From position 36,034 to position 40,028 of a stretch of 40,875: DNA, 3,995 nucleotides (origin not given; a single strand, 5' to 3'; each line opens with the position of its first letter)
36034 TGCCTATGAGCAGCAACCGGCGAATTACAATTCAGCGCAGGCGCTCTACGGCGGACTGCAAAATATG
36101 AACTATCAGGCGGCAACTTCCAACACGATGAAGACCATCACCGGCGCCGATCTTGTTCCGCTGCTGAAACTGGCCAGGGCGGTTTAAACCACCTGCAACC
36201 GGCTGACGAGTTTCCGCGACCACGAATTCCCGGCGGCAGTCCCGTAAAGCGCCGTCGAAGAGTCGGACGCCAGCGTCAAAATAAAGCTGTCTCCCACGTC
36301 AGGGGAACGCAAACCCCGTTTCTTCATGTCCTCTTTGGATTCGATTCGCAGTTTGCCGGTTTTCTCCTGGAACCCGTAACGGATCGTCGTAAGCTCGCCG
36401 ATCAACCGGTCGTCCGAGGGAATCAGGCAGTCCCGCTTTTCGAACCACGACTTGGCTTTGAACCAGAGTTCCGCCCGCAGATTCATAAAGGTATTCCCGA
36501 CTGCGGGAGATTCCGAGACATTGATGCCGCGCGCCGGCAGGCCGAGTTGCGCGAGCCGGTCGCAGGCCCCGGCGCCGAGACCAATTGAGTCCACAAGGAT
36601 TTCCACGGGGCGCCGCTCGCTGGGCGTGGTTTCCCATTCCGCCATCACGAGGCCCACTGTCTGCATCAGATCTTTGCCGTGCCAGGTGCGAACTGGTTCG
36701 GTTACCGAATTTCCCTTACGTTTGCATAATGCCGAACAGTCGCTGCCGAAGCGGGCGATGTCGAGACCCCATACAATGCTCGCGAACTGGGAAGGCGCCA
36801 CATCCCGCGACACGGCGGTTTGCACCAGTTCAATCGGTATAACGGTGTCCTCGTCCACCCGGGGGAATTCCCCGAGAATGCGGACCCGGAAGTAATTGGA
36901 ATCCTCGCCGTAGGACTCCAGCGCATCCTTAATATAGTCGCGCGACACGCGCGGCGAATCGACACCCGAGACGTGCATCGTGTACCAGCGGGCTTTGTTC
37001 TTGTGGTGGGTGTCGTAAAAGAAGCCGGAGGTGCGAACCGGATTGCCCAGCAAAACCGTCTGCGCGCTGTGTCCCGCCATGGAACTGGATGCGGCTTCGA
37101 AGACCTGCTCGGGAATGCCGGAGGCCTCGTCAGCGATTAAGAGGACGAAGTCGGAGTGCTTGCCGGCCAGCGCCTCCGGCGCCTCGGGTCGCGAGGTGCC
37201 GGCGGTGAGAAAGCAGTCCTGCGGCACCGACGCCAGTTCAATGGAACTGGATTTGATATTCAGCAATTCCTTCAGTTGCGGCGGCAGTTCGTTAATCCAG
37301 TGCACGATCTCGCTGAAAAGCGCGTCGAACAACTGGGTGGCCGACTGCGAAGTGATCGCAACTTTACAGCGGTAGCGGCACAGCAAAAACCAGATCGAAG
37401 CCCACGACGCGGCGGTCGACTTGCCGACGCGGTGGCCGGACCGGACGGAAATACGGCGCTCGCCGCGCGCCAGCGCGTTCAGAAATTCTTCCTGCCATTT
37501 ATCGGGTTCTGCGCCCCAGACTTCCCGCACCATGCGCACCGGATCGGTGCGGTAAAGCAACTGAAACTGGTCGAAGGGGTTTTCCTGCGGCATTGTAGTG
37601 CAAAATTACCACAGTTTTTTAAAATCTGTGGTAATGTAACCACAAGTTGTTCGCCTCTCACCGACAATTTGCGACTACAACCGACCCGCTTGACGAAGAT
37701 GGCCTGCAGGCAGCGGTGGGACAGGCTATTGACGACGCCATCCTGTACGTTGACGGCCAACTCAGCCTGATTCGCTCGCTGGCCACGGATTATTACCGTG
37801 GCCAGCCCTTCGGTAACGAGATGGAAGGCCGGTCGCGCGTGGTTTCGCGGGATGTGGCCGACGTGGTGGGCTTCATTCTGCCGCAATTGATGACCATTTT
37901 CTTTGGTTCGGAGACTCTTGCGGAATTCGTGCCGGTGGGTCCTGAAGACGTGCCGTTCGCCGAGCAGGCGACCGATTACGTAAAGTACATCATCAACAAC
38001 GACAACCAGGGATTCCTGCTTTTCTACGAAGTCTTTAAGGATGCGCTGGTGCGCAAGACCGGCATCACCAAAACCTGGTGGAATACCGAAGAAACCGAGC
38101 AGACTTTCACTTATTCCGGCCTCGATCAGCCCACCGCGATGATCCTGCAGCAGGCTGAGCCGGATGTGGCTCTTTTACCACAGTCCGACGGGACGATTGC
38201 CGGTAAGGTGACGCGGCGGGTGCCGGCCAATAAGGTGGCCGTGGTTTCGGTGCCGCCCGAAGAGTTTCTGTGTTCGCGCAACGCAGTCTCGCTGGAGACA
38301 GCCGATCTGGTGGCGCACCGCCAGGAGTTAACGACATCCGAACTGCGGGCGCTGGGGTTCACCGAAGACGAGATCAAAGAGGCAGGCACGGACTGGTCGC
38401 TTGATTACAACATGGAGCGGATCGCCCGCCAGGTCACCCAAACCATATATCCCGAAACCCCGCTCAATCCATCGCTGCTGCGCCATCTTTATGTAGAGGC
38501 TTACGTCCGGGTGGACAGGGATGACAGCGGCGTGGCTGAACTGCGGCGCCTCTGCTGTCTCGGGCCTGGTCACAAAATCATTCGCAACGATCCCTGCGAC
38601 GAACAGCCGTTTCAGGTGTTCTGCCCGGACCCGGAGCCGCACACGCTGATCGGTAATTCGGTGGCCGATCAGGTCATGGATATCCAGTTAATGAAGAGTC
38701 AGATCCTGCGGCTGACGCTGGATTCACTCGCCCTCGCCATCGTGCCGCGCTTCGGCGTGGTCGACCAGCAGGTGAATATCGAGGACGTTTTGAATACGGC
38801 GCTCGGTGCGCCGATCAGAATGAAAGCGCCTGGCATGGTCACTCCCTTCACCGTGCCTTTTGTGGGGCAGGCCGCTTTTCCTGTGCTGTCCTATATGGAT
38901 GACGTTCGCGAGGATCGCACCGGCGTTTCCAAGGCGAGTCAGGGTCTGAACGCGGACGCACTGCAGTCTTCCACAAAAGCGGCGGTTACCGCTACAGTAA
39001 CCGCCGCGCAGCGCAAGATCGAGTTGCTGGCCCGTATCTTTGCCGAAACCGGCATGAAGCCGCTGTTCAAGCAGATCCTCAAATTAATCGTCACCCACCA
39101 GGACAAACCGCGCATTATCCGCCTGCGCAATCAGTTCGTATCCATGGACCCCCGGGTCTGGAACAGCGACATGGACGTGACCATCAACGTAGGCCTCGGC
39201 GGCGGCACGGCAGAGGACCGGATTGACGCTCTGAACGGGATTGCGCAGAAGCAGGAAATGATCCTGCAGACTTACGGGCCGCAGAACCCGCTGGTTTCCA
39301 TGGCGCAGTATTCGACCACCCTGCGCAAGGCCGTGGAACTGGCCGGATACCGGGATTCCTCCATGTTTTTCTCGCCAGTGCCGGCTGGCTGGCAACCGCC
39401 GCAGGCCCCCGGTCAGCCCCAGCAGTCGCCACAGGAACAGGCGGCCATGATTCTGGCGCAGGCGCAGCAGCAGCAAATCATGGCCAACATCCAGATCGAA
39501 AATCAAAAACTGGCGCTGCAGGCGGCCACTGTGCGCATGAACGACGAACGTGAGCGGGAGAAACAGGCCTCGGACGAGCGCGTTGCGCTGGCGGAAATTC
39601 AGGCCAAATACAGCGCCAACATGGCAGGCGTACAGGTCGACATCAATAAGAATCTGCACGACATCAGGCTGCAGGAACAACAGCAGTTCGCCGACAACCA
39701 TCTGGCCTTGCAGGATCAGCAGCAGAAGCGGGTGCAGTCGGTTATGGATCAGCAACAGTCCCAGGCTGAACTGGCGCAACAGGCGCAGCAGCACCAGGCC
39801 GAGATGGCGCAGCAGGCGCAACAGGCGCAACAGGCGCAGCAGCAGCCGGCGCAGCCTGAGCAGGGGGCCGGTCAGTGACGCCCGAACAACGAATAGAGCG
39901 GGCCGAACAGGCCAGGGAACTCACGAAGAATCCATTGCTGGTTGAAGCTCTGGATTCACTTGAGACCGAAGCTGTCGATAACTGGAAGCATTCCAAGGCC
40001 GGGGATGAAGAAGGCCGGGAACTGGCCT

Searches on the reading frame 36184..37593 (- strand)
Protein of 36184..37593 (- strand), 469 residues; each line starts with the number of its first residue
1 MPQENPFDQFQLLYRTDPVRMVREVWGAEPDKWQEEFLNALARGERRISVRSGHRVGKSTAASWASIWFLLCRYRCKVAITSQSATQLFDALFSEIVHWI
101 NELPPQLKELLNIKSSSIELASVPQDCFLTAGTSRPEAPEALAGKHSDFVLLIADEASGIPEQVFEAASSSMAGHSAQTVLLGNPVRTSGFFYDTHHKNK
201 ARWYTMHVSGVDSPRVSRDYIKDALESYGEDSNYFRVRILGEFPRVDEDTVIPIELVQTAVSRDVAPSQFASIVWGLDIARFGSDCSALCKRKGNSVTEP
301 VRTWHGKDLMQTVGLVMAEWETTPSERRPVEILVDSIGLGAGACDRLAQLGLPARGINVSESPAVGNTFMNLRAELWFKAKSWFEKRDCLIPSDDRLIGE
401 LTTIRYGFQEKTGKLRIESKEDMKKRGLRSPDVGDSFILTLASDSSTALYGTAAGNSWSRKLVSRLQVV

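Call 11: search_protein_families(library=phrogs, proteins=[window:36184-37593:-], max_evalue=0.001)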
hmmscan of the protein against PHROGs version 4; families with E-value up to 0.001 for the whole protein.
window:36184-37593:- (469 aa): 5 families
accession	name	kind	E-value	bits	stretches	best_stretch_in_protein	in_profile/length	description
phrog_5902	-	unknown function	2.7e-52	179.2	1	13-335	17-354/359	-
phrog_2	-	head and packaging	8.8e-42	144.8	1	16-444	252-592/807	terminase large subunit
phrog_7579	-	head and packaging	9.2e-07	29.3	1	28-266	3-235/239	terminase large subunit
phrog_20197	-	unknown function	0.00013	23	1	10-96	14-100/158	-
phrog_675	-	head and packaging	0.00022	20.6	0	32-180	45-185/576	terminase large subunit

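Call 81: search_dna_similar(query=window:36184-37593:-, collection=phages, mode=protein, max_rows=30)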
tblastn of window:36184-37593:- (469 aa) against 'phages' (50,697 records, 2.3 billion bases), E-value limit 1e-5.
Records with a match: 669; places in all: 676; records where one place covers at least 80% of the query: 314.
Best place of each record, by identity: <60% 669.
By first word of the organism name: Salinibacter 184; Pseudomonas 81; Vibrio 39; Acinetobacter 39; Escherichia 33; Arthrobacter 29; Klebsiella 28; Xanthomonas 22; Streptomyces 22; Clostridium 18; and 56 more.
By host as written in the record: Salinibacter ruber M8 184; - 77; Pseudomonas aeruginosa 33; Arthrobacter sp. ATCC 21022 26; Acinetobacter baumannii 21; Pseudomonas aeruginosa PAO1 20; Klebsiella pneumoniae 17; Escherichia coli 14; and 158 more.
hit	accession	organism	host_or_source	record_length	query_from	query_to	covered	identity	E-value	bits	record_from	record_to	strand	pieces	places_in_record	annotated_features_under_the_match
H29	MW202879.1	Caudoviricetes sp.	Manatee Spring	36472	1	462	99%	57.1%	2e-180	566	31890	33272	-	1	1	terminase large subunit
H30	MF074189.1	Sinorhizobium phage phiM5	Sinorhizobium meliloti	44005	7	446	94%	51.6%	9e-144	460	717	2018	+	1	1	terminase large subunit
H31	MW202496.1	Caudoviricetes sp.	Manatee Spring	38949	10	446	93%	51.0%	3e-138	444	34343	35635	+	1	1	terminase large subunit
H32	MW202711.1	Caudoviricetes sp.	Manatee Spring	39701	3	446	95%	50.0%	1e-142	457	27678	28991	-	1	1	terminase large subunit | hypothetical protein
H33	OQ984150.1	Phage C72C1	-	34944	1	449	96%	47.4%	3e-133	430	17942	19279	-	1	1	hypothetical protein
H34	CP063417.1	Parageobacillus phage JGon-2020a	Parageobacillus thermoglucosidasius 23.6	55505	13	441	91%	35.8%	9e-79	273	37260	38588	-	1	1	record has no annotation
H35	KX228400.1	Clostridium phage CDKM15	Clostridium difficile strain CD105HE1 ...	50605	14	458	95%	33.8%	2e-73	257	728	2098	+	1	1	terminase large subunit | portal protein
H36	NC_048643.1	Clostridium phage CDKM15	Clostridium difficile strain CD105HE1 ...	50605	14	458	95%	33.8%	2e-73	257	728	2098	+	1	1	DEAD/DEAH box helicase family protein | portal protein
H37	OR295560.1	Clostridioides phage phiCD508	Clostridioides difficile LCUS 0508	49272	14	458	95%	33.8%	1e-72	255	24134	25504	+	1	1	hypothetical protein | portal protein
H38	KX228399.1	Clostridium phage CDKM9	Clostridium difficile strain CD105HE1 ...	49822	14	458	95%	33.8%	1e-72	255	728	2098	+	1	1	terminase large subunit | portal protein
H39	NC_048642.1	Clostridium phage CDKM9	Clostridium difficile strain CD105HE1 ...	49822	14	458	95%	33.8%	1e-72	255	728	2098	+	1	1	DEAD/DEAH box helicase family protein | portal protein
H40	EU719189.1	Clostridioides phage phiCD27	Clostridioides difficile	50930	14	458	95%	33.8%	1e-72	255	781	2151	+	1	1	putative terminase B | putative portal protein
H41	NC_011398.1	Clostridioides phage phiCD27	Clostridioides difficile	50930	14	458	95%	33.8%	1e-72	255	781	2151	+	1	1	putative terminase B | portal protein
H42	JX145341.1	Clostridium phage phiMMP02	Clostridium difficile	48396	14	458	95%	33.6%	2e-72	254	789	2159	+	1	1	terminase large subunit | portal protein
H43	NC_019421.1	Clostridium phage phiMMP02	Clostridium difficile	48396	14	458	95%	33.6%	2e-72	254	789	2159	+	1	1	DEAD/DEAH box helicase family protein | portal protein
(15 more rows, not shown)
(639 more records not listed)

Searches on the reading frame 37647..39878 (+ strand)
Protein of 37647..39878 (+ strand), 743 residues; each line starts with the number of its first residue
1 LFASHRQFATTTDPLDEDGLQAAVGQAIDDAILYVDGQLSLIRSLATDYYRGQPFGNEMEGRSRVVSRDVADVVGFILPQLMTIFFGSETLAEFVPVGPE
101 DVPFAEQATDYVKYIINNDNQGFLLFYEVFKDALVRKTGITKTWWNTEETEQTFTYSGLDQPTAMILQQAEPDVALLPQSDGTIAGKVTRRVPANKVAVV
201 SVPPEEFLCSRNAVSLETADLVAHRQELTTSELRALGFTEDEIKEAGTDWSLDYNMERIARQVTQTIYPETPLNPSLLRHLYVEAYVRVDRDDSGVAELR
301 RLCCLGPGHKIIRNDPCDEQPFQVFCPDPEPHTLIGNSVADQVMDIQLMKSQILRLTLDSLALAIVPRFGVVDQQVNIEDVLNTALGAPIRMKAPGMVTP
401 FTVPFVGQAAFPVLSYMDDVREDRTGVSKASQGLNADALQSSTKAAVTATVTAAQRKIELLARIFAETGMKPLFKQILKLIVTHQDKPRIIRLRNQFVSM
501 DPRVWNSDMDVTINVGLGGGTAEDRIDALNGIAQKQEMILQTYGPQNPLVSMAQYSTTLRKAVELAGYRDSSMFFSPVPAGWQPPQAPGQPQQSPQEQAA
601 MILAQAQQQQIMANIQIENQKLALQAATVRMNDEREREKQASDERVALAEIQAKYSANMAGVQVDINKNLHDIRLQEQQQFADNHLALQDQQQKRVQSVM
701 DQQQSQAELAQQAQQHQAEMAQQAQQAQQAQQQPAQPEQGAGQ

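Call 11: search_protein_families(library=phrogs, proteins=[window:37647-39878:+], max_evalue=0.001)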
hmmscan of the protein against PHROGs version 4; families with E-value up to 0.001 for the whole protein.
window:37647-39878:+ (743 aa): 2 families
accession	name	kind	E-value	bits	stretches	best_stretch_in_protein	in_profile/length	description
phrog_1216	-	head and packaging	2.8e-143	480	1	16-679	12-690/714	portal protein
phrog_332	-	connector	3.7e-14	53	1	126-616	127-547/560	head-tail adaptor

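Call 13: search_dna_similar(query=window:37647-39878:+, collection=phages, mode=protein, max_rows=25)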
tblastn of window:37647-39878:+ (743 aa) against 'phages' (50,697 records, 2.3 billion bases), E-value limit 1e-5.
Records with a match: 300; places in all: 302; records where one place covers at least 80% of the query: 3.
Best place of each record, by identity: <60% 300.
By first word of the organism name: Pseudomonas 105; Escherichia 94; Vibrio 19; Aeromonas 11; Proteus 8; Sulfitobacter 7; Cronobacter 7; Salmonella 7; Caudoviricetes 6; Alteromonas 6; and 18 more.
By host as written in the record: Escherichia coli 52; Pseudomonas aeruginosa 39; - 25; Pseudomonas aeruginosa PAO1 16; Aeromonas hydrophila 9; Pseudomonas sp. 7; Vibrio parahaemolyticus 7; Sulfitobacter sp. CB2047 6; and 88 more.
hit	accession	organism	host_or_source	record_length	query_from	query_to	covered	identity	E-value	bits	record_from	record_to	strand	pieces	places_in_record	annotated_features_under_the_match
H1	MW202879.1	Caudoviricetes sp.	Manatee Spring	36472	14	665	88%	48.2%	2e-170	549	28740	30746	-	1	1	head to tail connecting protein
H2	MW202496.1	Caudoviricetes sp.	Manatee Spring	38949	2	666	90%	43.9%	1e-156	509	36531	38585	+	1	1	head to tail connecting protein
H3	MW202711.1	Caudoviricetes sp.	Manatee Spring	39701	22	575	75%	47.2%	8e-158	512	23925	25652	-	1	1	head to tail connecting protein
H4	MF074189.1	Sinorhizobium phage phiM5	Sinorhizobium meliloti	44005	24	575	74%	45.6%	1e-141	466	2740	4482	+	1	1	portal protein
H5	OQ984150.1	Phage C72C1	-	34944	15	576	76%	42.2%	7e-132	437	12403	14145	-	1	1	portal protein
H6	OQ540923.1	Microcystis phage MJing1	Microcystis sp.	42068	17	668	88%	35.2%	9e-102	350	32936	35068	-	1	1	hypothetical protein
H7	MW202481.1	Caudoviricetes sp.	Manatee Spring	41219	15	576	76%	39.6%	8e-119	399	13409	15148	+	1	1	head to tail connecting protein | large subunit terminase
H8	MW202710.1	Caudoviricetes sp.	Manatee Spring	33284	20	575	75%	39.5%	1e-113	384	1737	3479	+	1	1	head to tail connecting protein | sip4 zipper protein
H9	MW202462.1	Caudoviricetes sp.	Manatee Spring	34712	2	575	77%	38.1%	6e-113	382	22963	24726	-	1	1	head to tail connecting protein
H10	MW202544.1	Bacteriophage sp.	Manatee Spring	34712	2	575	77%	38.1%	6e-113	382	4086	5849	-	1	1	head to tail connecting protein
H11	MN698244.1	Pelagibacter phage HTVC106P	Candidatus Pelagibacter sp. HTCC7211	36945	2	575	77%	37.6%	2e-110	375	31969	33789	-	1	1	hypothetical protein | terminase large subunit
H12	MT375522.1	Methylophilales phage Venkman EXVC282S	Methylophilales bacterium H5P1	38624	17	575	75%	36.6%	8e-110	373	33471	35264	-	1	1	portal protein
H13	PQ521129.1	Photobacterium phage PhCF1.2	Photobacterium ganghwense CF1.2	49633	13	575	76%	35.3%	3e-88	310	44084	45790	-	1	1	portal protein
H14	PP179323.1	Pseudomonas phage Lyrsu01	Pseudomonas syringae USA0011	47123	5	576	77%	34.2%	3e-89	313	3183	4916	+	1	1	putative portal protein | terminase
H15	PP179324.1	Pseudomonas phage Lyrsu02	Pseudomonas syringae USA0011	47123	5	576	77%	34.2%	3e-89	313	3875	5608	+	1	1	putative portal protein | terminase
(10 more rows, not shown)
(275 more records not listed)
